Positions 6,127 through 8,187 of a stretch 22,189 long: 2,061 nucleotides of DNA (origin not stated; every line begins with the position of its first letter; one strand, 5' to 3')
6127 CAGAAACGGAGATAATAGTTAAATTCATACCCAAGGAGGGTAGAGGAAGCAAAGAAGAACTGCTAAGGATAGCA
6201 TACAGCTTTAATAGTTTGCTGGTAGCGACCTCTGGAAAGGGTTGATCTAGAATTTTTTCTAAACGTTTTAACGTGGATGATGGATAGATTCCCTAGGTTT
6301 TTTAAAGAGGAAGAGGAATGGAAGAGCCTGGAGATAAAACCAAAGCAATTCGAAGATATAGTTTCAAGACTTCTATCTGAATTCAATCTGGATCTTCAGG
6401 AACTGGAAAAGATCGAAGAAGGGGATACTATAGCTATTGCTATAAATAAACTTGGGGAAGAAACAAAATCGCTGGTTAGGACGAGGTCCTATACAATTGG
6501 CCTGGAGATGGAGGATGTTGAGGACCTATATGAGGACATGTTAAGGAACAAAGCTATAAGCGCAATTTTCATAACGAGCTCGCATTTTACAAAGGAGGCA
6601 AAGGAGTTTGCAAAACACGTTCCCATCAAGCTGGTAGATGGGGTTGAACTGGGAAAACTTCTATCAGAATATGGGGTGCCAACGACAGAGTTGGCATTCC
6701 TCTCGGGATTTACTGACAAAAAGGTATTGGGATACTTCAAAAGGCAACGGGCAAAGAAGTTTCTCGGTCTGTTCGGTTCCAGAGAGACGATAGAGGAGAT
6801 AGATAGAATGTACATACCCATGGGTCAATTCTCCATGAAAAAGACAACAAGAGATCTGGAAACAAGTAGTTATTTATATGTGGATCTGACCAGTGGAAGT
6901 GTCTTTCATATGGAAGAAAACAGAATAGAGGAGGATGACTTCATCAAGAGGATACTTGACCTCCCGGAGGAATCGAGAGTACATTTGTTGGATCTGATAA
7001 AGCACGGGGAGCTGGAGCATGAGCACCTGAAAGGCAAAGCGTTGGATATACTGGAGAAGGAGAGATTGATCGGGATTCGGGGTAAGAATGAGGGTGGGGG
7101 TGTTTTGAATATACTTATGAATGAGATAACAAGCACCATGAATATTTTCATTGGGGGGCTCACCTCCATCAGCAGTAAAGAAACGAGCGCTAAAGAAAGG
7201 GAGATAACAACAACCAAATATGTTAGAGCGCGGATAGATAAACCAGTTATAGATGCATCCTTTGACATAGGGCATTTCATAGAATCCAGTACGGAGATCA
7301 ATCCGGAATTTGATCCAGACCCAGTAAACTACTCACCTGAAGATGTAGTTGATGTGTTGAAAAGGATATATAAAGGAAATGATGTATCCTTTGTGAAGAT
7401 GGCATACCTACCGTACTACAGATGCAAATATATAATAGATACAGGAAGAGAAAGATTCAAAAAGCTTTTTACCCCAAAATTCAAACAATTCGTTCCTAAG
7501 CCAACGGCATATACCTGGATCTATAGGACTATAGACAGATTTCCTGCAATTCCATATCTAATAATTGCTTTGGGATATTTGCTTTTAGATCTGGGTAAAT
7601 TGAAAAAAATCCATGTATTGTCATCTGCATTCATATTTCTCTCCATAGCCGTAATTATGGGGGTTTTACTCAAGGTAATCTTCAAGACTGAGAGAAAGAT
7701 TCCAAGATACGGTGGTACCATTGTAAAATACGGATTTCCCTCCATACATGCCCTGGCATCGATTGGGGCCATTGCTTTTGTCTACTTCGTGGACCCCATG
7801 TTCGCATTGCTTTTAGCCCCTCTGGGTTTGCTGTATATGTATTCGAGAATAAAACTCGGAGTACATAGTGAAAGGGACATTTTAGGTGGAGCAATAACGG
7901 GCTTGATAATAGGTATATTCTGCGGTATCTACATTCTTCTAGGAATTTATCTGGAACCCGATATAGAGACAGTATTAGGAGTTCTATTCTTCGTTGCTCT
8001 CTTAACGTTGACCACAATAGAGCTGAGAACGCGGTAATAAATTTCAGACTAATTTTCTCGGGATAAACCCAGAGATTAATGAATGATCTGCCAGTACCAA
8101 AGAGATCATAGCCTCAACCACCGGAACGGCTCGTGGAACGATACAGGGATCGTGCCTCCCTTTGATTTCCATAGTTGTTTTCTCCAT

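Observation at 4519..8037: Four-gene membrane operon: tiny 2-TM protein, SPFH/band-7 scaffold, 98-aa unknown and an Mrr-nuclease-fold::PAP2-phosphatase fusion. Candidate undescribed membrane-anchored module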

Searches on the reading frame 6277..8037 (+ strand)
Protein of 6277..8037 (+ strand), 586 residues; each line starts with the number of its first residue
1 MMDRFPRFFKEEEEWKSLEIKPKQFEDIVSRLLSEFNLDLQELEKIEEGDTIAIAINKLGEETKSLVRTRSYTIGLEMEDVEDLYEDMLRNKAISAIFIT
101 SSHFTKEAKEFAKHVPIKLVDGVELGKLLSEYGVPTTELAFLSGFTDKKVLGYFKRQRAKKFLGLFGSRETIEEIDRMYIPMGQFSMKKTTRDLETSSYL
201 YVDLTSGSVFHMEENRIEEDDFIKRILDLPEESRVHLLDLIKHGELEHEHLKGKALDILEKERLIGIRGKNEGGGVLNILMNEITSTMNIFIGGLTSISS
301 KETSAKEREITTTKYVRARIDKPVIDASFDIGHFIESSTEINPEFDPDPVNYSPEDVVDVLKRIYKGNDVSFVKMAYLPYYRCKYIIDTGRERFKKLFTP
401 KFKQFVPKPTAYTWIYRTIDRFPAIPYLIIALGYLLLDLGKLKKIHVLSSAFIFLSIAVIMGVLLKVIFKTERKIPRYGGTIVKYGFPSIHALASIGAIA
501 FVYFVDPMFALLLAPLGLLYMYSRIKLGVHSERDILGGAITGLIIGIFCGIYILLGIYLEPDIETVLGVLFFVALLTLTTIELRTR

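Call 3: search_protein_families(library=pfam, proteins=[window:6277-8037:+], max_evalue=1)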
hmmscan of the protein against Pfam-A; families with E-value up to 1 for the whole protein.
window:6277-8037:+ (586 aa): 4 families
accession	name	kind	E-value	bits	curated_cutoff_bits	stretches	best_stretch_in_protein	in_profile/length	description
PF04471.18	Mrr_cat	-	4.1e-15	56.3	21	1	19-128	3-114/115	Restriction endonuclease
PF01569.27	PAP2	-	2.7e-07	30.8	27.2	1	477-549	33-121/130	PAP2 superfamily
PF22722.2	NA-iREase1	-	2.7e-06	27.7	27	1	30-125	6-104/106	NACHT-associated inactive Restriction Endonuclease 1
PF14378.12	PAP2_3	-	0.27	11.5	27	1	487-545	127-187/190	PAP2 superfamily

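Call 4: search_protein_families(library=ncbifam, proteins=[window:6277-8037:+], max_evalue=1)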
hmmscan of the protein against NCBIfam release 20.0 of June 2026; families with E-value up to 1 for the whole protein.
window:6277-8037:+ (586 aa): 4 families
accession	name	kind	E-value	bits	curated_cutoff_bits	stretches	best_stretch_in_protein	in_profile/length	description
NF047884.1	UdeprDiPSep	equivalog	1.5e-06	28.3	250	1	427-547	55-181/188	undecaprenyl-diphosphatase SepP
NF008813.0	PRK11837.1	equivalog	0.00035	20.5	229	1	451-550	64-169/202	undecaprenyl-diphosphate phosphatase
NF007159.0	PRK09597.1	equivalog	0.00062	19.5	177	1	428-545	65-180/191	lipid A 1-phosphatase LpxE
NF047363.1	Zn_ribbon_CdsZ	equivalog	0.059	12.8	275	1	21-93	117-187/251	zinc ribbon domain regulatory protein CdsZ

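Call 5: search_protein_families(library=padloc, proteins=[window:6277-8037:+], max_evalue=1)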
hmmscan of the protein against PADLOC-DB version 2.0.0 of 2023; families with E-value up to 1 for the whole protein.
window:6277-8037:+ (586 aa): 6 families
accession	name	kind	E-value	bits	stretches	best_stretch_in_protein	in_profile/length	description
PDLC04819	PDC-S02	-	2.2e-06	25.1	1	19-132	195-309/334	-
PDLC03657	mREase_IV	-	3.3e-06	24.6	1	53-134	212-296/317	Type IV methyl-directed restriction enzyme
PDLC00631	ZorD1|ZorD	-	0.00012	18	1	20-136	948-1067/1071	"SWI2/SNF2 helicase, Mrr-like nuclease"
PDLC04796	PDC-S02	-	0.00019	18.5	1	19-134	242-362/390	-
PDLC03663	mREase_IV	-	0.00076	16.3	1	20-131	412-525/544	Type IV methyl-directed restriction enzyme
PDLC04806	PDC-S02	-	0.0011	16.3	1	18-131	183-302/324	-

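Call 9: find_homologous_proteins(query=window:6277-8037:+)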
Query window:6277-8037:+ (586 aa): 26 proteins with E <= 0.001 among 8000 candidates.
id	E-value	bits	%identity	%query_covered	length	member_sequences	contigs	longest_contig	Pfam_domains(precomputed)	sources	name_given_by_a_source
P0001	0.0e+0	1288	100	100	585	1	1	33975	PF01569.28,PF22722.3,PF04471.19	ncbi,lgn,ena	-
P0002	3.0e-287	972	74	100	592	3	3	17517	PF01569.28,PF04471.19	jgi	-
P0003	9.2e-267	904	70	100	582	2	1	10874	PF01569.28,PF04471.19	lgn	-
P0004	2.6e-250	850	68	100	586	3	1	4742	PF01569.28,PF04471.19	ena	-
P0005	3.6e-250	850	67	100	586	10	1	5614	PF01569.28,PF04471.19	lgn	-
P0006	6.1e-217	740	57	100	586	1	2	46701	PF01569.28,PF04471.19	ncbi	-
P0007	1.7e-215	735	57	100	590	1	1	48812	PF01569.28,PF04471.19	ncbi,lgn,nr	ncbi:MAG: restriction endonuclease [Candidatus Altiarchaeota archaeon]|nr:restriction endonuclease [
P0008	4.7e-211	720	55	100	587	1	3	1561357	PF01569.28,PF04471.19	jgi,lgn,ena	jgi:membrane-associated phospholipid phosphatase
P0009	6.6e-210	717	55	100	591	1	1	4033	PF01569.28,PF04471.19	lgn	-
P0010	2.5e-206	705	54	100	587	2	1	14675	PF01569.28,PF04471.19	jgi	jgi:membrane-associated phospholipid phosphatase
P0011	6.5e-205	700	53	100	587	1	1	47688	PF01569.28,PF04471.19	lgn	-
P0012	1.5e-196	673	54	100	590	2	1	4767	PF01569.28,PF04471.19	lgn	-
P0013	2.8e-194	665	51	100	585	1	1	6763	PF01569.28,PF22722.3,PF04471.19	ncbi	-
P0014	1.9e-185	636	70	69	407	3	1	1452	PF01569.28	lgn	-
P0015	7.9e-172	591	50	99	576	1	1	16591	PF01569.28,PF22722.3,PF04471.19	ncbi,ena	-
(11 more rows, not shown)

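Call 11: find_related_loci(query=A1, collection=genome_contigs, flank=8000)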
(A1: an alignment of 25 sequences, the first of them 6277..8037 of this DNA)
Query A1 (586 aa) in genome_contigs; peptide patterns used: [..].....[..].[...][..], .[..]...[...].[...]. (x = any residue, [..] = any of these).
42 stretches matched a pattern; 27 encode a relative of the query (tblastn E <= 1e-3); 27 distinct loci.
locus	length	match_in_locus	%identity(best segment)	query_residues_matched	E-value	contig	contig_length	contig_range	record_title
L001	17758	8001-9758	67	1-586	0e+0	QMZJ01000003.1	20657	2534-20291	MAG: Candidatus Altiarchaeales archaeon isolate B52_G2 B52_Guay2_scaffold_00307, whole genome shotgun sequence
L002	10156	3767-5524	57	2-586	0e+0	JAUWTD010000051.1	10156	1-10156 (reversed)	MAG: Candidatus Altiarchaeota archaeon isolate CSMAG_2571 CSMAG_2571_k127_704016_length_10156_cov_74.7560, whole genome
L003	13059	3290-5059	57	2-586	0e+0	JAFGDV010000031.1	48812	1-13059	MAG: Candidatus Altiarchaeota archaeon isolate Zod_Metabat.1191 k87_10219073, whole genome shotgun sequence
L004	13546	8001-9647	51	35-586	9e-162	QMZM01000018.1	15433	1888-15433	MAG: Candidatus Altiarchaeales archaeon isolate B22_G2 B22_Guay2_scaffold_00678, whole genome shotgun sequence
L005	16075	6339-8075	46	1-573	1e-152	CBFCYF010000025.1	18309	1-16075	MAG TPA_asm: uncultured archaeon isolate SRR26215687_concoct_40 genome assembly, contig: ERZ25073490.1080, whole genome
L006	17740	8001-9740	40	5-573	1e-141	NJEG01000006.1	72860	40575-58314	MAG: Candidatus Altiarchaeales archaeon ex4484_2 ex4484_2_scaffold_136_length_72860__count_18370, whole genome shotgun s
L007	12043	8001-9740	40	5-573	5e-137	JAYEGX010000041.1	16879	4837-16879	MAG: Candidatus Altiarchaeota archaeon isolate MAG234 MAG234_41, whole genome shotgun sequence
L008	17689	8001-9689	41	8-581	3e-135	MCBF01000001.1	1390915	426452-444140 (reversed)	MAG: Candidatus Altiarchaeales archaeon IMC4 isolate IMC4_SM1 MSIBFv1_B, whole genome shotgun sequence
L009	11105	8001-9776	43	5-586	7e-132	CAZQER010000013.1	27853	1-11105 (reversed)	MAG TPA_asm: uncultured archaeon isolate binchicken_co6_257 genome assembly, contig: NODE_1402_length_27853_cov_7.888697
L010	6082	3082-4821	39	5-573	5e-130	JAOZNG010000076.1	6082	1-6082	MAG: archaeon isolate GMC4.concoct.133_sub GMC4_24039_length_6082_cov_4.832587, whole genome shotgun sequence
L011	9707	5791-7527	42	2-574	1e-125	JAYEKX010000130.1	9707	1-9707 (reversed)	MAG: Candidatus Altiarchaeota archaeon isolate MAG126 MAG126_130, whole genome shotgun sequence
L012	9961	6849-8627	37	1-576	6e-125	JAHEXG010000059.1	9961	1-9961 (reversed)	MAG: Candidatus Altiarchaeales archaeon isolate nzgw1 NODE_7471_length_9962_cov_3.669546, whole genome shotgun sequence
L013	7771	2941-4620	37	3-554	3e-123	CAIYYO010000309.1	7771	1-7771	MAG: Euryarchaeota archaeon isolate AlinenSedimentsD2_bin-1345 genome assembly, contig: bin-1345:309/321, whole genome s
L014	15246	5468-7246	35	1-576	2e-119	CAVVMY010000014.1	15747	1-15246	MAG: Candidatus Altiarchaeales archaeon isolate MFD04492.bin.2.19 genome assembly, contig: contig_54549, whole genome sh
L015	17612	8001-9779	36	1-576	3e-119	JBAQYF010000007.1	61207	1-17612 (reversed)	MAG: Candidatus Altiarchaeia archaeon isolate MFD12011_ilm_asm_bin5 k127_131029, whole genome shotgun sequence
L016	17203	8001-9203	39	173-573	4e-78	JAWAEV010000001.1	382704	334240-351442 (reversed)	MAG: Candidatus Altiarchaeota archaeon isolate QQ_201907_bins_163 QQ_201907_bins_163_scaffold_1, whole genome shotgun se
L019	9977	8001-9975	26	10-404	5e-36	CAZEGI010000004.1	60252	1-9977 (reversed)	MAG TPA_asm: uncultured archaeon isolate SRP098346_co1_96 genome assembly, contig: NODE_180_length_60252_cov_45.055086,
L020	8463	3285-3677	51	420-550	2e-35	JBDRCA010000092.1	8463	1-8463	MAG: Candidatus Altiarchaeota archaeon isolate MEGAHIT-group-1.157 k141_11078300, whole genome shotgun sequence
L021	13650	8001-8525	41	399-572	1e-30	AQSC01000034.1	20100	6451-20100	Euryarchaeota archaeon SCGC AAA252-I15 A252I15DRAFT_contig_27_0.28_C, whole genome shotgun sequence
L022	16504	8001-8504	38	415-584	3e-30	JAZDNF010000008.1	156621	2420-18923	MAG: Candidatus Altiarchaeota archaeon isolate MEGAHIT-group-0.7 k141_18523121, whole genome shotgun sequence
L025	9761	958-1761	30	136-402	4e-17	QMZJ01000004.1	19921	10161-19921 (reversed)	MAG: Candidatus Altiarchaeales archaeon isolate B52_G2 B52_Guay2_scaffold_00342, whole genome shotgun sequence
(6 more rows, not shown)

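Call 12: search_solved_structures(query=window:6277-8037:+, max_evalue=1, show_alignments=3)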
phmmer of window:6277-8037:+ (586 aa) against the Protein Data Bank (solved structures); distinct sequences matched with E-value up to 1: 1.
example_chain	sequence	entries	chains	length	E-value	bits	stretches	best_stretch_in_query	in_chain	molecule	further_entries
4n3o_A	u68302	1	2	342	0.79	11.5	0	101-205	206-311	Putative D-glycero-D-manno-heptose 7-phosphate kinase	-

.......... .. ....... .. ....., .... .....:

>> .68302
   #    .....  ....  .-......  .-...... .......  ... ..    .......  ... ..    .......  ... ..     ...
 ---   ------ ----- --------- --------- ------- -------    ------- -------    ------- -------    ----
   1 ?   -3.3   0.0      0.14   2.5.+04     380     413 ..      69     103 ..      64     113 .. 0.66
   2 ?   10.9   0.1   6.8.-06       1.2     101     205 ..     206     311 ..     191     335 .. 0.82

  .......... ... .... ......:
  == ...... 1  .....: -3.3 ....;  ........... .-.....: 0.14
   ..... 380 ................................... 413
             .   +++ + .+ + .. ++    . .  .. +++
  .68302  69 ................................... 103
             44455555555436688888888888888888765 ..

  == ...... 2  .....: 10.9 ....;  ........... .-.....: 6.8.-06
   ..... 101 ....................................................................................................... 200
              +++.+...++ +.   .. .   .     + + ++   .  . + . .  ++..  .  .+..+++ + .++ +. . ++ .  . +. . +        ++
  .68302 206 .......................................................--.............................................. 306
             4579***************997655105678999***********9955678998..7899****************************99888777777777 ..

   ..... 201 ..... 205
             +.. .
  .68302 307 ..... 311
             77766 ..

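Call 17: search_protein_families(library=pfam, proteins=[L006:4105-6414:+, L012:4357-6783:+, L012:3473-4351:+, L012:8679-9644:+, L005:3664-6180:+, L002:45-2042:+, L008:4844-6430:+, L016:6734-7582:+, L006:9779-10921:-], max_evalue=0.001)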
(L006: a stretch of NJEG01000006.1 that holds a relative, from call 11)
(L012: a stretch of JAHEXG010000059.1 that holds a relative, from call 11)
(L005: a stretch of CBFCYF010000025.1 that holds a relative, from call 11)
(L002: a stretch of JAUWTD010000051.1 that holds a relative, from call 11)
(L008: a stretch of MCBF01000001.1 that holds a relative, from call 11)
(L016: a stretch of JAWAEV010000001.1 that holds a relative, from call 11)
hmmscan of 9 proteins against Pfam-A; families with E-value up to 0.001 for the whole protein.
L006:4105-6414:+ (769 aa): 4 families
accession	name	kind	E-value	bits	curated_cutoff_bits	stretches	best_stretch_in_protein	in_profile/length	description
PF19044.6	P-loop_TraG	-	8.3e-22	77.8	25.8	1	256-556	27-341/413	TraG P-loop domain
PF12846.13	AAA_10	-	5.4e-16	59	27.5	2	448-520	219-292/362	AAA-like domain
PF01935.23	DUF87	-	2.2e-11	44.7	23.2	1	245-418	10-176/220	Helicase HerA, central domain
PF01580.24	FtsK_SpoIIIE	-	3e-05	24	24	1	235-394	18-183/221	FtsK/SpoIIIE family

L012:4357-6783:+ (808 aa): 3 families
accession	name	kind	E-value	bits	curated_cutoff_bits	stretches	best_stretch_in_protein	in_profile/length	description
PF19044.6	P-loop_TraG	-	2.9e-24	85.9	25.8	1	282-580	27-339/413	TraG P-loop domain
PF12846.13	AAA_10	-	2e-14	53.9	27.5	2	476-549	221-295/362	AAA-like domain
PF01935.23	DUF87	-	5.7e-12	46.6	23.2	1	271-396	10-126/220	Helicase HerA, central domain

L012:3473-4351:+ (292 aa): 1 family
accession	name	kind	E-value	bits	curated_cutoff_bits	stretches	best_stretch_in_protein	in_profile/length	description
PF12666.12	PrgI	-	8.5e-08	33.1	27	1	4-82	1-87/91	PrgI family protein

L012:8679-9644:+ (321 aa): 27 families (the best 25 are shown)
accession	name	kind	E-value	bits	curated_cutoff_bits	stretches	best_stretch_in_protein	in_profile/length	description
PF00515.34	TPR_1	-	2.8e-42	141.3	27.8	5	62-95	1-34/34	Tetratricopeptide repeat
PF07719.23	TPR_2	-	2.1e-40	134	27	4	62-95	1-34/34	Tetratricopeptide repeat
PF13414.12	TPR_11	-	9.9e-40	134.4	26.8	4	76-108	8-40/42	TPR repeat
PF13431.12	TPR_17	-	4.7e-39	129.8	24.4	5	85-116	2-33/34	Tetratricopeptide repeat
PF13432.12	TPR_16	-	7.6e-39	132.2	32.7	6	204-259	3-58/65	Tetratricopeptide repeat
PF13181.12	TPR_8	-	1.3e-32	109.5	25.7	3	62-95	1-34/34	Tetratricopeptide repeat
PF14559.12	TPR_19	-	8.5e-29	100.1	25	4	145-196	6-57/68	Tetratricopeptide repeat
PF13424.12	TPR_12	-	3.2e-28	98.2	30.1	5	62-126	3-75/77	Tetratricopeptide repeat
PF13428.12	TPR_14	-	4.3e-23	79.9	23.5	1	67-105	6-44/44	Tetratricopeptide repeat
PF13374.12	TPR_10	-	6.2e-23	80.5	27.5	1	164-191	2-29/42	Tetratricopeptide repeat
PF24575.1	TPR_Slam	-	9.7e-20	71.4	35.2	2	44-118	31-103/104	Surface lipoprotein assembly modifier, N-terminal TPR repeats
PF13176.12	TPR_7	-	1.4e-13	50.1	27.9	0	64-95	1-34/36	Tetratricopeptide repeat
PF25063.1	ARM_TT21_C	-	3.4e-11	43.9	35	2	45-112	112-180/209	Tetratricopeptide repeat protein 21 C-terminal ARM domain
PF12895.13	ANAPC3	-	3e-09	37.5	27.2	0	178-253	3-77/82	Anaphase-promoting complex, cyclosome, subunit 3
PF13174.12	TPR_6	-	8.8e-09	35.9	26.3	0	165-192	1-28/33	Tetratricopeptide repeat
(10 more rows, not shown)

L005:3664-6180:+ (838 aa): 3 families
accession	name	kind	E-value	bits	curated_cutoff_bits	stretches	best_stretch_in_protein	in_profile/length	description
PF10102.14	DUF2341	-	2.4e-22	79.6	23.4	1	215-292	1-81/84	Domain of unknown function (DUF2341)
PF00092.34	VWA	-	1.4e-07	32.3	23.8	1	620-781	33-173/174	von Willebrand factor type A domain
PF13519.12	VWA_2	-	6.3e-05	24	27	1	622-699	27-106/107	von Willebrand factor type A domain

L002:45-2042:+ (665 aa): 6 families
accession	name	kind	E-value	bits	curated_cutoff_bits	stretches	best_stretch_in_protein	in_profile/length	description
PF08241.18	Methyltransf_11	-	4.5e-10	40.5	21.2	1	278-377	2-95/95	Methyltransferase domain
PF13649.12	Methyltransf_25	-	8.6e-07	30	27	1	276-373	1-97/97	Methyltransferase domain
PF08242.18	Methyltransf_12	-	9.6e-06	26.7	30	1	303-374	26-97/98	Methyltransferase domain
PF13489.12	Methyltransf_23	-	6.4e-05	23.2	27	0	257-377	11-116/164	Methyltransferase domain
PF13847.12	Methyltransf_31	-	0.00032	20.8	27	1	276-376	7-108/145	Methyltransferase domain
PF01209.24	Ubie_methyltran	-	0.00052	19.9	20.1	0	275-377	50-151/233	ubiE/COQ5 methyltransferase family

L008:4844-6430:+ (528 aa): 4 families
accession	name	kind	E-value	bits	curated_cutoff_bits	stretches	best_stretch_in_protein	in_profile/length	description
PF14574.11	RACo_C_ter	-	2.9e-93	312.2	27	1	269-523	2-260/261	C-terminal domain of RACo the ASKHA domain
PF17651.6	Raco_middle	-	5.8e-50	169.6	26.8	1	111-265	4-162/163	RACo middle region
PF00111.32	Fer2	-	4.8e-12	46.1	21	1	9-74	5-77/77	2Fe-2S iron-sulfur cluster binding domain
PF13510.11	Fer2_4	-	4.9e-05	23.7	22.8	1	4-61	3-60/82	2Fe-2S iron-sulfur cluster binding domain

L016:6734-7582:+ (282 aa): 1 family
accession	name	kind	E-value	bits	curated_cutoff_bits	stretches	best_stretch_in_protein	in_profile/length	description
PF01145.31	Band_7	-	8.1e-42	143.7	23.6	1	28-196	2-174/176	SPFH domain / Band 7 family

L006:9779-10921:- (380 aa): 4 families
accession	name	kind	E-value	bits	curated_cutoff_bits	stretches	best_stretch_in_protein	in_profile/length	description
PF21960.2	RCF1-5-like_lid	-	3.6e-11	43.3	27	1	144-184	1-42/43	RCF1/5-like, AAA+ ATPase lid domain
PF00004.35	AAA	-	8.1e-06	26.8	21.2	1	33-106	1-73/131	ATPase family associated with various cellular activities (AAA)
PF25361.1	AAA_lid_RFC1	-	0.00065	19.5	34.9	1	141-193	3-55/59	RFC1-like, AAA+ ATPase lid domain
PF13401.12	AAA_22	-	0.00086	20.1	27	0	30-81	5-33/130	AAA domain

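Call 32: search_protein_families(library=ncbifam, proteins=[L008:7669-7944:+], max_evalue=10)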
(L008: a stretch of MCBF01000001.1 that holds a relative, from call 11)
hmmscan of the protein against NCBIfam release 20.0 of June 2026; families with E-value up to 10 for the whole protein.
L008:7669-7944:+ (91 aa): 0 families

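Call 41: find_encoding_contigs(protein=P0001, flank=10000, max_places=3)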
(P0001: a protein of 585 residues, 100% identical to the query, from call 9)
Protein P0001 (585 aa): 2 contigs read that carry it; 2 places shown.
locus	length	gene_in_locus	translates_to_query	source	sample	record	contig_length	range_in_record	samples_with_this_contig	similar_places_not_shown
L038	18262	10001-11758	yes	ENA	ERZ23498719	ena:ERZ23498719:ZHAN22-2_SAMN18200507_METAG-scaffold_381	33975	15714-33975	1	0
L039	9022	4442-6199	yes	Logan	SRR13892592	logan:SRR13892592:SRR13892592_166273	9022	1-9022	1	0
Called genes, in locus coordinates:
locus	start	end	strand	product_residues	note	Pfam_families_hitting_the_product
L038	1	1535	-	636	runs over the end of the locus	-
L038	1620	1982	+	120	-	-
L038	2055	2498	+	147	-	-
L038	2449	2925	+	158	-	-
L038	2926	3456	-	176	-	-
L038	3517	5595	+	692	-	-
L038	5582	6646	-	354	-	PF14378:PAP2_3, PF01569:PAP2 (weak)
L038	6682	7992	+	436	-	-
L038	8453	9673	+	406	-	PF01145:Band_7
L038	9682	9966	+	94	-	-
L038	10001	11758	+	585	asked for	PF04471:Mrr_cat, PF22722:NA-iREase1 (faint), PF01569:PAP2 (weak)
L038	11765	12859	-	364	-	PF01264:Chorismate_synt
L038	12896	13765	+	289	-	PF05681:Fumerase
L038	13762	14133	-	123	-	PF07892:DUF1667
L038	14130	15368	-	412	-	PF00070:Pyr_redox (faint), PF00890:FAD_binding_2 (faint), PF01266:DAO (weak), PF03486:HI0933_like (faint), PF07992:Pyr_redox_2, PF12831:FAD_oxidored, PF13450:NAD_binding_8 (weak), PF13738:Pyr_redox_3 (weak)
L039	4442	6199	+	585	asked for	PF04471:Mrr_cat, PF22722:NA-iREase1 (faint), PF01569:PAP2 (weak)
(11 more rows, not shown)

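Call 42: predict_structure(alignment_id=A1)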
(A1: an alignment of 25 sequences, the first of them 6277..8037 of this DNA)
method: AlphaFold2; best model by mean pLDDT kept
length: 586 residues; sequences in the alignment: 25
mean_pLDDT: 78.8   pTM: 0.61
mean pLDDT of the five models: 78.8, 78.1, 77.1, 76.1, 75.8
residues with pLDDT >= 90: 176; 70-90: 306; 50-70: 44; < 50: 60
segments of 3 or more residues with pLDDT < 50: 1-12, 271-311, 479-482
pLDDT, mean of each block of 10 residues (from residue 1): 32 66 88 91 84 90 92 84 92 93 87 92 79 64 90 82 60 90 90 80 93 85 89 86 73 74 72 35 34 26 28 69 81 89 85 90 87 92 86 88 82 81 77 70 77 92 88 60 69 90 88 87 83 90 95 89 90 83 69
secondary structure, 60 per line:
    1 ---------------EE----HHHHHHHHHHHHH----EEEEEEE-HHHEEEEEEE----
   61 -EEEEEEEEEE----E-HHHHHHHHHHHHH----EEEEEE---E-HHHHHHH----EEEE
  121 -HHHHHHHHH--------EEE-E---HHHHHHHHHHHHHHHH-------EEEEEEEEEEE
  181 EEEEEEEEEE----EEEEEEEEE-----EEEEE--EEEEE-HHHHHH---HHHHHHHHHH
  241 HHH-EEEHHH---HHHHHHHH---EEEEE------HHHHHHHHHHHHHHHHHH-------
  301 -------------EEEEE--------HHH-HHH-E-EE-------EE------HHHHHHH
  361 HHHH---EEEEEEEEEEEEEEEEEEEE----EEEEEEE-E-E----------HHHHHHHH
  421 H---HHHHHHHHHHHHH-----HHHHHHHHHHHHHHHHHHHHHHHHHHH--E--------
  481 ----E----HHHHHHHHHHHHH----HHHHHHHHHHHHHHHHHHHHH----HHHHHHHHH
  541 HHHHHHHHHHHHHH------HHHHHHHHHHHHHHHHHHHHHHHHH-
elements in order: H22-34 E39-45 E50-56 E62-71 H78-90 E95-100 H106-112 E117-120 H122-130 E139-141 H147-162 E170-190 E195-203 E209-213 E216-220 H222-227 H231-243 E245-247 H254-261 E265-269 H276-293 E314-318 H354-364 E368-387 E392-398 H413-421 H425-437 H443-469 H490-502 H507-527 H532-554 H561-585
